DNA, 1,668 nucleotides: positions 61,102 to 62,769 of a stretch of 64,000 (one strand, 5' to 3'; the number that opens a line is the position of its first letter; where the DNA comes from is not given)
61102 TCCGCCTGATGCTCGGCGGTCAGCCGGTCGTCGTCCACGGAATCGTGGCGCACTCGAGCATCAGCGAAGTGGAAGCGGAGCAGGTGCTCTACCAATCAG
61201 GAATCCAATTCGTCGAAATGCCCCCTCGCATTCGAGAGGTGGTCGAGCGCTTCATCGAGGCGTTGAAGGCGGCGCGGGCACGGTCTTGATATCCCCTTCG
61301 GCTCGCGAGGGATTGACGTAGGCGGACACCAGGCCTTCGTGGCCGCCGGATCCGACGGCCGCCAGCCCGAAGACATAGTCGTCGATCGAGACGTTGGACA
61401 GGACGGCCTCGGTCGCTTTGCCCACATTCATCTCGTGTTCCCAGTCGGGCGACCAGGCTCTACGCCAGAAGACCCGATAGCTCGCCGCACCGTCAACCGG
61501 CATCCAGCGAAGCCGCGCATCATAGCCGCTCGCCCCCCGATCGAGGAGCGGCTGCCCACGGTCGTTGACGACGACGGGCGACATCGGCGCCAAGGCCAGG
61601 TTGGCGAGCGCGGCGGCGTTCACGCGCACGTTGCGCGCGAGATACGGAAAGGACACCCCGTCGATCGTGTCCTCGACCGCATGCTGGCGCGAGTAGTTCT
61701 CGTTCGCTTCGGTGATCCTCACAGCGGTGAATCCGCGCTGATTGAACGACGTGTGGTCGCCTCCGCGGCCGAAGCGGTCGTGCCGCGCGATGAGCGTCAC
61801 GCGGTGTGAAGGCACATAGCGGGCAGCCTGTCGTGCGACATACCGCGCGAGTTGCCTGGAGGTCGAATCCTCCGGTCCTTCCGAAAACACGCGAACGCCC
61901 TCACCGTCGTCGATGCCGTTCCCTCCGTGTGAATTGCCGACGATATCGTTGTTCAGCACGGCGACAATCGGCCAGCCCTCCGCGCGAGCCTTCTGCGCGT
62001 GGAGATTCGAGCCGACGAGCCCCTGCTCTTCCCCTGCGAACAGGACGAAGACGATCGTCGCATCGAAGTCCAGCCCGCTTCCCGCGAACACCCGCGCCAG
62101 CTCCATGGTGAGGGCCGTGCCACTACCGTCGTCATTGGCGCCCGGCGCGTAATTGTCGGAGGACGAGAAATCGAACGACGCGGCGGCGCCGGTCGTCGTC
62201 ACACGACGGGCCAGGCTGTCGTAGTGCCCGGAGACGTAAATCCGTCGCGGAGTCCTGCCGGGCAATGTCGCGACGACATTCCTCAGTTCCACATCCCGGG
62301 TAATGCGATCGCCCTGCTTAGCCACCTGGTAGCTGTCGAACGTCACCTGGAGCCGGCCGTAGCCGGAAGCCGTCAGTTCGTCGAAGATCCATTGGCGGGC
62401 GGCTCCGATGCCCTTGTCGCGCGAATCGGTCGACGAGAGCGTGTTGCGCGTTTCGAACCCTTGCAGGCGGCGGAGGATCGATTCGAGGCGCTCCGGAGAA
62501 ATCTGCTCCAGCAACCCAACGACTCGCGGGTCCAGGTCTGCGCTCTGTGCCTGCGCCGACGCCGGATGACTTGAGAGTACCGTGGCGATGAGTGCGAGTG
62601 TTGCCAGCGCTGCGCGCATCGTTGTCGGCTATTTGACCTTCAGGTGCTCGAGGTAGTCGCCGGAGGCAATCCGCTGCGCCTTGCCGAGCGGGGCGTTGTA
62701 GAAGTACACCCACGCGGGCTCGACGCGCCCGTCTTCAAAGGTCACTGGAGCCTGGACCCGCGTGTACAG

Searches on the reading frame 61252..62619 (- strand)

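Call 63: search_protein_families(library=pfam, proteins=[window:61252-62619:-], max_evalue=0.00001)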
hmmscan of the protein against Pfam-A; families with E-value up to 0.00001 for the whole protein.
window:61252-62619:- (455 aa): 2 families
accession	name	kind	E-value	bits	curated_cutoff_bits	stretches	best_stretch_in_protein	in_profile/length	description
PF04389.22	Peptidase_M28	-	3e-32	112.4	21.3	1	114-336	1-191/193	Peptidase family M28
PF01546.33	Peptidase_M20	-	4.4e-07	30.5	24.6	1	129-312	2-113/206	Peptidase family M20/M25/M40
